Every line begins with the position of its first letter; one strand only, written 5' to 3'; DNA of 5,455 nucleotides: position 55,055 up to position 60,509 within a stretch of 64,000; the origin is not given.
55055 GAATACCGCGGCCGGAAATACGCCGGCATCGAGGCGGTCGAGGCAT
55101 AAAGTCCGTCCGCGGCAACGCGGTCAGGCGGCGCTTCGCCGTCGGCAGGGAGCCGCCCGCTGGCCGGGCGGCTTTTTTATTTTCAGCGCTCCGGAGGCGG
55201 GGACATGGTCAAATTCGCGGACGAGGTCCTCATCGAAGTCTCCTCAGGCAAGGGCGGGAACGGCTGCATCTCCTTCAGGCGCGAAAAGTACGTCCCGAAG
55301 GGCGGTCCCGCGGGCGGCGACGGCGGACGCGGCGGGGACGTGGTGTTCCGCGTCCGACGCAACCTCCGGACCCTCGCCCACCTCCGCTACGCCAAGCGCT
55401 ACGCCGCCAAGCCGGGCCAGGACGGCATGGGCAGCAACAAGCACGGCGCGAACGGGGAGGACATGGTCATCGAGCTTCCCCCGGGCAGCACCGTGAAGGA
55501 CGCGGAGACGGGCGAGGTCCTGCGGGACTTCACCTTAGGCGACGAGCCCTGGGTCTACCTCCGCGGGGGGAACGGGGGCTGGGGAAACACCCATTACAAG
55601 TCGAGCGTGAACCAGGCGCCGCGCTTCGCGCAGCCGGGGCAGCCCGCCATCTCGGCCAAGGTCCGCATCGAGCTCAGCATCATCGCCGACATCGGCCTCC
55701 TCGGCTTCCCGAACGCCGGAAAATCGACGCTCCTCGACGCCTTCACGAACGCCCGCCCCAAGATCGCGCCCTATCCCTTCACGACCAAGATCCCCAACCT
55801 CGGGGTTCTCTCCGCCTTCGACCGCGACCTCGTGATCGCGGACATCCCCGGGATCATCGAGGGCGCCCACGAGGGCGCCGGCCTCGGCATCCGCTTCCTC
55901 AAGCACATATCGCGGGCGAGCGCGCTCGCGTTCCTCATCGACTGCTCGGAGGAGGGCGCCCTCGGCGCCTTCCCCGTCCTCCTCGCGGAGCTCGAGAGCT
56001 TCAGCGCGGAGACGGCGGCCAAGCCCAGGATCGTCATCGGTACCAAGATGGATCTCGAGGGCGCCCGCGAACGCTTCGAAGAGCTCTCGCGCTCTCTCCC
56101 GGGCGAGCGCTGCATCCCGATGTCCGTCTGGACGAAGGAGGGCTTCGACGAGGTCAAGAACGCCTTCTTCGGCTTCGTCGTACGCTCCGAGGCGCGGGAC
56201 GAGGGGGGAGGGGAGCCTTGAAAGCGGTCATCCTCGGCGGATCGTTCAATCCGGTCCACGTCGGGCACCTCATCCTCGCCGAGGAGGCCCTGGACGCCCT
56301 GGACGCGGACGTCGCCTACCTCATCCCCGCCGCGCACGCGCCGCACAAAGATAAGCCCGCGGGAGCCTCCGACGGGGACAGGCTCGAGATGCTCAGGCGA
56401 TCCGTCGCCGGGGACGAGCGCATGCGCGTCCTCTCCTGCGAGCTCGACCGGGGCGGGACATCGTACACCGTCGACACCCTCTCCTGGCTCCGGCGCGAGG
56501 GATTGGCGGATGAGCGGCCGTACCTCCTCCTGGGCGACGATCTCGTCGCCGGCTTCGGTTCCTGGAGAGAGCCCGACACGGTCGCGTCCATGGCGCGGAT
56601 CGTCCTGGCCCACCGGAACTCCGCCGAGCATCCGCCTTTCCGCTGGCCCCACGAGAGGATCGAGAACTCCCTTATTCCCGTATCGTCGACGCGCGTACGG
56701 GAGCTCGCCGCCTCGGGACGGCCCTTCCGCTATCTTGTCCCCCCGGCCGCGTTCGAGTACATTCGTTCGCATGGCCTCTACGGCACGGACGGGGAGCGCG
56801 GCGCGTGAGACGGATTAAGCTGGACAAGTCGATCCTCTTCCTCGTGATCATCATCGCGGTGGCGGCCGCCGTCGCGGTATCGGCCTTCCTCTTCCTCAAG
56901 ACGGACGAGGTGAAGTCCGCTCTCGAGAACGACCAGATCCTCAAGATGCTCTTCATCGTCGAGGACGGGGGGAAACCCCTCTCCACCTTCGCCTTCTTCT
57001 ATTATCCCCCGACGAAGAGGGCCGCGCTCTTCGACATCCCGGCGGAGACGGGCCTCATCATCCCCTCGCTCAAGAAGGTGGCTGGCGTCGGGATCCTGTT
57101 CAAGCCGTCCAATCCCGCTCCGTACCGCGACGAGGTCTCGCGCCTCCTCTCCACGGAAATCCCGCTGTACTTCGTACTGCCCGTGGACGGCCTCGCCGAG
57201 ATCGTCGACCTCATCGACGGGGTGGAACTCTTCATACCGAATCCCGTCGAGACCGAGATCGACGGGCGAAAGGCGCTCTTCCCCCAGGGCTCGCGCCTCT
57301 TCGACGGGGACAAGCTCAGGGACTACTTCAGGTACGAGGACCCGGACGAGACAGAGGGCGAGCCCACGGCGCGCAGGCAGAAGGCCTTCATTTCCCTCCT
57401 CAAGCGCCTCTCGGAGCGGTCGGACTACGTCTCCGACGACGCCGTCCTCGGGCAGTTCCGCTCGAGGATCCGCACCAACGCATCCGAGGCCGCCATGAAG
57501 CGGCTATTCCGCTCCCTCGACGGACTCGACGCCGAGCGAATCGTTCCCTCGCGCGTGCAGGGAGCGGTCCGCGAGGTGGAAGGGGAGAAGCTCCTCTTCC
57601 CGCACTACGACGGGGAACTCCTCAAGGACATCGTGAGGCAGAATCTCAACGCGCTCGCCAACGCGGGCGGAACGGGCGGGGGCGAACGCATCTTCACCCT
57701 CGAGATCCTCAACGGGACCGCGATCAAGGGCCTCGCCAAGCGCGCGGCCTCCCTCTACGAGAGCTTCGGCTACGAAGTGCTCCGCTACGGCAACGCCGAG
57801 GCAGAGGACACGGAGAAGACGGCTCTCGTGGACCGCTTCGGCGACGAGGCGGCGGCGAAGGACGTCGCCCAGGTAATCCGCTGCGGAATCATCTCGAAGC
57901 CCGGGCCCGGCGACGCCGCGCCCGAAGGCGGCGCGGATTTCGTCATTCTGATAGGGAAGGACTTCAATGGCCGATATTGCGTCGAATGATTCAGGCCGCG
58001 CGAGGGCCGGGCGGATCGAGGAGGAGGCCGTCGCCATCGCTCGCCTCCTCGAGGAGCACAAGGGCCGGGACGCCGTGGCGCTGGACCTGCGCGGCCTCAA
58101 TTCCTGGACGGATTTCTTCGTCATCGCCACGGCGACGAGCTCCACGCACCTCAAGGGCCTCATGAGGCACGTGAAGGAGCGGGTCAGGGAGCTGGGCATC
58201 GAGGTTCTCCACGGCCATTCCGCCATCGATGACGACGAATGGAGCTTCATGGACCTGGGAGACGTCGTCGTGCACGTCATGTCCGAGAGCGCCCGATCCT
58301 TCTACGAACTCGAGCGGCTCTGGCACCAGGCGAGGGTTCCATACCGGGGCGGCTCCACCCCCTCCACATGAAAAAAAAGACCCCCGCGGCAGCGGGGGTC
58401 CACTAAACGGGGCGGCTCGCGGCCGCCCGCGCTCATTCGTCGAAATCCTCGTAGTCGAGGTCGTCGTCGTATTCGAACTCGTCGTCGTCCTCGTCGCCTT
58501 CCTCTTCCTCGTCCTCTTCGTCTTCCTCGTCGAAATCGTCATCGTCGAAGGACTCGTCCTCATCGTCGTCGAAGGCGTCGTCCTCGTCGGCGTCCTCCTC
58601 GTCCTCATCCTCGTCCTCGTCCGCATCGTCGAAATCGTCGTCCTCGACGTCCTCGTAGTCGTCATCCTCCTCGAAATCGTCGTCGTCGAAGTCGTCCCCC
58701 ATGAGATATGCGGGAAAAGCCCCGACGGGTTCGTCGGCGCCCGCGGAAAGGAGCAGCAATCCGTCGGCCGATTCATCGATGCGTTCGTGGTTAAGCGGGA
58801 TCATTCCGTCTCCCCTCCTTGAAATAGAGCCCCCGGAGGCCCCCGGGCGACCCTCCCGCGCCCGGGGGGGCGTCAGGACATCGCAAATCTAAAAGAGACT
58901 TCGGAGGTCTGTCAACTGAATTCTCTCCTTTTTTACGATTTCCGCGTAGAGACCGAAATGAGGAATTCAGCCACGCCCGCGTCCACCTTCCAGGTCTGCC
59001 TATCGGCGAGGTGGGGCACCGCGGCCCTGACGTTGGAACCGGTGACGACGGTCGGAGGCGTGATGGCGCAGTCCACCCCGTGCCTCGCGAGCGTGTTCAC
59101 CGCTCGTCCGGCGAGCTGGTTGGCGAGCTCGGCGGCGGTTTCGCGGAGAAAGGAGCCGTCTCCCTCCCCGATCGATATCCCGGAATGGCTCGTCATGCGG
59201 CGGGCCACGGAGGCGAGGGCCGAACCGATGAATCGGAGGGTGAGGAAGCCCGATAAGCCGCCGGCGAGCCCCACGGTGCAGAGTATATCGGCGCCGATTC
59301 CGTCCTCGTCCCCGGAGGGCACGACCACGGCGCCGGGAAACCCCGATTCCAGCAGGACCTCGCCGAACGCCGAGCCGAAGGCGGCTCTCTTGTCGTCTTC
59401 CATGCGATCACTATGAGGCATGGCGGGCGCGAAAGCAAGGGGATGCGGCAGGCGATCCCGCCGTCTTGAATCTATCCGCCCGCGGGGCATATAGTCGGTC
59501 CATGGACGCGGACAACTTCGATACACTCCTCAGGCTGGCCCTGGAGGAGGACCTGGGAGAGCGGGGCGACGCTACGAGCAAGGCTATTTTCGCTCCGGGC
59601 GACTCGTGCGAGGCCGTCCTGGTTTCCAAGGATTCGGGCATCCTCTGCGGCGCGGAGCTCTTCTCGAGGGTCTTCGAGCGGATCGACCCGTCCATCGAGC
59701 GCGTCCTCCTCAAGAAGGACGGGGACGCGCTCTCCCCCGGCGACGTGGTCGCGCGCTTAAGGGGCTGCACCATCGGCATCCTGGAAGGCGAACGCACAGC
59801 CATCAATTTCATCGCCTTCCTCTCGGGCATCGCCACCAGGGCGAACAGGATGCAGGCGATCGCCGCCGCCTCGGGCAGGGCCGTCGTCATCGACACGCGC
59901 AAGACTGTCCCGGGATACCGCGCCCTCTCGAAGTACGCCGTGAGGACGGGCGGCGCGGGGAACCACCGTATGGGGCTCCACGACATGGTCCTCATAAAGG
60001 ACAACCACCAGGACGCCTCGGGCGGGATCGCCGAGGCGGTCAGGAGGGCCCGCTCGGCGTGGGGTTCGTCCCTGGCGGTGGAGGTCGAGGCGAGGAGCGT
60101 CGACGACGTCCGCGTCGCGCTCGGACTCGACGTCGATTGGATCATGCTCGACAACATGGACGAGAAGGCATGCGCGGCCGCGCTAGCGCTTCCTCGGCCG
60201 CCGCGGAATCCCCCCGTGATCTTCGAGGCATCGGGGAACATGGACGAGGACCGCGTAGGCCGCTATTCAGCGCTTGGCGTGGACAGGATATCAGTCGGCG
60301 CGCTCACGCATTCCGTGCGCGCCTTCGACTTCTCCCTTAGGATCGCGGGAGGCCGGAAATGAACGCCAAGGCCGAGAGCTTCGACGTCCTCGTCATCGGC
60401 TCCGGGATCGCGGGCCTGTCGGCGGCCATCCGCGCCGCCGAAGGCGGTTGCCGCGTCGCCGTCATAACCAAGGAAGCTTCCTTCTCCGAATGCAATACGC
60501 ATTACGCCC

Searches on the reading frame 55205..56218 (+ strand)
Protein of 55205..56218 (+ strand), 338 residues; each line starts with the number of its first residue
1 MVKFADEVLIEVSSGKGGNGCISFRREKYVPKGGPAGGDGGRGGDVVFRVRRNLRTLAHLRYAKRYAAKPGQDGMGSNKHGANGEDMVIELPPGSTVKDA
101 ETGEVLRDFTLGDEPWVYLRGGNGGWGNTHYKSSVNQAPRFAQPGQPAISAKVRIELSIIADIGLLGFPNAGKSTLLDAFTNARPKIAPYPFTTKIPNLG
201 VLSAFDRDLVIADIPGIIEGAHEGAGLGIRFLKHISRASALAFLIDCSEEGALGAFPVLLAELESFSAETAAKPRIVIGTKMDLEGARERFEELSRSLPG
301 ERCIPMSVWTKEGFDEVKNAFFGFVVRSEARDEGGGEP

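Call 95: search_protein_families(library=pfam, proteins=[window:55205-56218:+], max_evalue=0.00001)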
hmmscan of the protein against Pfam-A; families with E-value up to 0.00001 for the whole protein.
window:55205-56218:+ (338 aa): 3 families
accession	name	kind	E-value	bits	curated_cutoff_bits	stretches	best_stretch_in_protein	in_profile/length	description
PF01018.28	GTP1_OBG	-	7.2e-58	195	27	1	6-158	2-154/155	GTP1/OBG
PF01926.29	MMR_HSR1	-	9e-22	77.8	21.9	1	163-280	2-112/113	50S ribosome-binding GTPase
PF02421.24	FeoB_N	-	2.3e-07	30.9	27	1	163-217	3-57/156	Ferrous iron transport protein B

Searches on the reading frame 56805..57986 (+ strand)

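Call 95: search_protein_families(library=pfam, proteins=[window:56805-57986:+], max_evalue=0.00001)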
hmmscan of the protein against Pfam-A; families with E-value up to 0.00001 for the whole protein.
window:56805-57986:+ (394 aa): 2 families
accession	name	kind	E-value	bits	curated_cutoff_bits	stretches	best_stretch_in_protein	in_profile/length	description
PF13399.11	LytR_C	-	4.8e-11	43.9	22.2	1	298-387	3-86/86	LytR cell envelope-related transcriptional attenuator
PF03816.19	LytR_cpsA_psr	-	2e-06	28.5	24.6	1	108-199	54-144/150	LytR_cpsA_psr family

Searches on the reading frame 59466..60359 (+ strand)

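Call 95: search_protein_families(library=pfam, proteins=[window:59466-60359:+], max_evalue=0.00001)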
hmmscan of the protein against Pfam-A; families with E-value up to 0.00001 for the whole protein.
window:59466-60359:+ (298 aa): 2 families
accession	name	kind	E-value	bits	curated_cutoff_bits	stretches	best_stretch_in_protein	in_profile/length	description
PF01729.25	QRPTase_C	-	3.1e-51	173.9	23.1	1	122-292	1-169/169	Quinolinate phosphoribosyl transferase, C-terminal domain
PF02749.22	QRPTase_N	-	4.9e-15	56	27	1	35-120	1-82/82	Quinolinate phosphoribosyl transferase, N-terminal domain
